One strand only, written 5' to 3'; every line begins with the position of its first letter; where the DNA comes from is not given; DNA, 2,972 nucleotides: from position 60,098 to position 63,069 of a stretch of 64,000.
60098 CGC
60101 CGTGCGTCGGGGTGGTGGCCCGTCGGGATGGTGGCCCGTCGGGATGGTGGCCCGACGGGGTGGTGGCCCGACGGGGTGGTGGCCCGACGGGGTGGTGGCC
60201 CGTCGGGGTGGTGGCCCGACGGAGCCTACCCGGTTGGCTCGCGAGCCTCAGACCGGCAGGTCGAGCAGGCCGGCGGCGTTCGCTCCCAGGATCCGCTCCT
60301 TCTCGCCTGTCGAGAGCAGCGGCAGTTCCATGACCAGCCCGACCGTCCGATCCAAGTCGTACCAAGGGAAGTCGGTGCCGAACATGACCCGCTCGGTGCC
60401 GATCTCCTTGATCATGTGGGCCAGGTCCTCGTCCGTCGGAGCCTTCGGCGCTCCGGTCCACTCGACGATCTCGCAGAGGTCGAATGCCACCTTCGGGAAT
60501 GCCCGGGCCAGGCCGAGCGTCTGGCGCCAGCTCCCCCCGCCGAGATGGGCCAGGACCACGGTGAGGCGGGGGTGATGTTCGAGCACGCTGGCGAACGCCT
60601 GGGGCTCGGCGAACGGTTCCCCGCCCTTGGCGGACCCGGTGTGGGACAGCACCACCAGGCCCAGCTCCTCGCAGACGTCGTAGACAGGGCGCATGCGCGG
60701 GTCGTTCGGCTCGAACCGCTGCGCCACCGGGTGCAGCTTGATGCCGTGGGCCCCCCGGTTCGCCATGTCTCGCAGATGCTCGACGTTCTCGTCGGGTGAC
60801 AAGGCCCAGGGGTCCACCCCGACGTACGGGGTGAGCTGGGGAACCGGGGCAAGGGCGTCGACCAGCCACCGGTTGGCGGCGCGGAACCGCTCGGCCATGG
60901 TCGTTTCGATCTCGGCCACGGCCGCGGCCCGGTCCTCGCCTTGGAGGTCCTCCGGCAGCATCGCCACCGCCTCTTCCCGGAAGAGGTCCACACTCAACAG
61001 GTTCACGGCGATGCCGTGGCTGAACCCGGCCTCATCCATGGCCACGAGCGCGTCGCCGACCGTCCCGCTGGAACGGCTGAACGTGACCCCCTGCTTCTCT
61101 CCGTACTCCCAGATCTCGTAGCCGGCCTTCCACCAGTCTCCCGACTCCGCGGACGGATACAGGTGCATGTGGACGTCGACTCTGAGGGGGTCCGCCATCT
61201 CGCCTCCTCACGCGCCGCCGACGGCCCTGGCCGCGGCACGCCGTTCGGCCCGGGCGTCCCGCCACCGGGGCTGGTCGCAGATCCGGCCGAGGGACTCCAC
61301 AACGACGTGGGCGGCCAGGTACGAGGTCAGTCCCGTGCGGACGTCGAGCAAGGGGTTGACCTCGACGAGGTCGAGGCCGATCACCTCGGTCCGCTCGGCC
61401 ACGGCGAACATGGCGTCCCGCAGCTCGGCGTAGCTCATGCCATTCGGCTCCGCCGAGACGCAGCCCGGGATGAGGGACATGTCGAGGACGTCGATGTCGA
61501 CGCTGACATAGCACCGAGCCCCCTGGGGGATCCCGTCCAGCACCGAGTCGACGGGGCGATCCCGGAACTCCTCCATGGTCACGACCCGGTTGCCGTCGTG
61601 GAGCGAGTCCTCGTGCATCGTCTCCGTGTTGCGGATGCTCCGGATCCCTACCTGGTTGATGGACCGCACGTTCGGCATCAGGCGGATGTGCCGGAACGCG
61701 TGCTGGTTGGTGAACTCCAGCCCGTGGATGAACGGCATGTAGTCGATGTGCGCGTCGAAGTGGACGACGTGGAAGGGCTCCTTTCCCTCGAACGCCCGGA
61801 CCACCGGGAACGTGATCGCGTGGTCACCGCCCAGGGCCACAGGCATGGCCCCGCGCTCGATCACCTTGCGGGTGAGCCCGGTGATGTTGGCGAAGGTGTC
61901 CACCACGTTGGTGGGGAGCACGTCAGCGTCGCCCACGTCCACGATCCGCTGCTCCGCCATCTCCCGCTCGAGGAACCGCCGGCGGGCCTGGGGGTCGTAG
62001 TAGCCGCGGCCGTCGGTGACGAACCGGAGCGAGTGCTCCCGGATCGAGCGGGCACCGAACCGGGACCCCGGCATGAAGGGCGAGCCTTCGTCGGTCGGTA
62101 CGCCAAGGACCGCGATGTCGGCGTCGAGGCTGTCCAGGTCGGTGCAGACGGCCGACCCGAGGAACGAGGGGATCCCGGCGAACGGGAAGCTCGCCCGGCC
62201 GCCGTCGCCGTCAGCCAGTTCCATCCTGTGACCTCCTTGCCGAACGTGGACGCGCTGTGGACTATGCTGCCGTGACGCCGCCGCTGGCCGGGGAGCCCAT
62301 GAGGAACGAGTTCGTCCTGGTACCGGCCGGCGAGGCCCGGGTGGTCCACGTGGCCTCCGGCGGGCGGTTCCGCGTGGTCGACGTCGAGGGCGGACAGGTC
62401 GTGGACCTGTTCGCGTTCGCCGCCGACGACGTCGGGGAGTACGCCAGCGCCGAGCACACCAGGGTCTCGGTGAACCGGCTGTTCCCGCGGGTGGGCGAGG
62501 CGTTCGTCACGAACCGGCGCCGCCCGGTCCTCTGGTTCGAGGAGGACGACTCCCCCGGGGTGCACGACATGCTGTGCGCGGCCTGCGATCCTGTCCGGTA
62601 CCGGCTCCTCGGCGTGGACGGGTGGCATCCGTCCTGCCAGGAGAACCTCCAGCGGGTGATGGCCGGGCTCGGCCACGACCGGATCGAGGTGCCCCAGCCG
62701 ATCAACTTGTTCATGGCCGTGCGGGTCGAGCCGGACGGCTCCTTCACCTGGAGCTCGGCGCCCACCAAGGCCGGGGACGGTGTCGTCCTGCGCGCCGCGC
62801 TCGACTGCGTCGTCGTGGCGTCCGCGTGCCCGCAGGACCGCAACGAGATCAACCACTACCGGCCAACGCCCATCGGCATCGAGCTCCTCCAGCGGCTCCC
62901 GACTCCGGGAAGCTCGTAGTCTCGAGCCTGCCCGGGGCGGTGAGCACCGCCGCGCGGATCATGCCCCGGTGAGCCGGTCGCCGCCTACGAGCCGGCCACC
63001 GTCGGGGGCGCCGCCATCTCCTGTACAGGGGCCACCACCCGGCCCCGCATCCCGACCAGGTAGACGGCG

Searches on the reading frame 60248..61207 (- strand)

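Call 75: search_protein_families(library=pfam, proteins=[window:60248-61207:-], max_evalue=0.00001)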
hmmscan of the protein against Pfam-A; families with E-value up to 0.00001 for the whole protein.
window:60248-61207:- (319 aa): 1 family
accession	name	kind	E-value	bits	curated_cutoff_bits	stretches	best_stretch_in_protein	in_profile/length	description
PF04909.20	Amidohydro_2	-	1.3e-37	130.5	26.4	1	10-317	1-289/289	Amidohydrolase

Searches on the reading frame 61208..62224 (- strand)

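Call 75: search_protein_families(library=pfam, proteins=[window:61208-62224:-], max_evalue=0.00001)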
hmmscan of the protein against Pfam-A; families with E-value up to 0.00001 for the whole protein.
window:61208-62224:- (338 aa): 1 family
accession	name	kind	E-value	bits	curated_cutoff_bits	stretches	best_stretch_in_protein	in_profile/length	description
PF00491.26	Arginase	-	2.1e-60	205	22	1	35-310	1-276/280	Arginase family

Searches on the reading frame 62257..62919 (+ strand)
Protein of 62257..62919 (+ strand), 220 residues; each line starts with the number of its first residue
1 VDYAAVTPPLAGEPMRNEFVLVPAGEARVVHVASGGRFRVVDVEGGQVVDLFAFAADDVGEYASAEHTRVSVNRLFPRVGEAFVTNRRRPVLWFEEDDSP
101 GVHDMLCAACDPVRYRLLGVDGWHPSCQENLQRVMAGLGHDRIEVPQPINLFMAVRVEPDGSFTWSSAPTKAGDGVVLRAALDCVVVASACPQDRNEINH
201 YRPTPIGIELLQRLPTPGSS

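Call 75: search_protein_families(library=pfam, proteins=[window:62257-62919:+], max_evalue=0.00001)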
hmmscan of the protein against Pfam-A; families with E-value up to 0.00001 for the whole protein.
window:62257-62919:+ (220 aa): 1 family
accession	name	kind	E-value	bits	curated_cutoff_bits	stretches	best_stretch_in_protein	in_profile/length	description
PF09347.15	DUF1989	-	4.3e-43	147.3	27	1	22-185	3-168/168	Domain of unknown function (DUF1989)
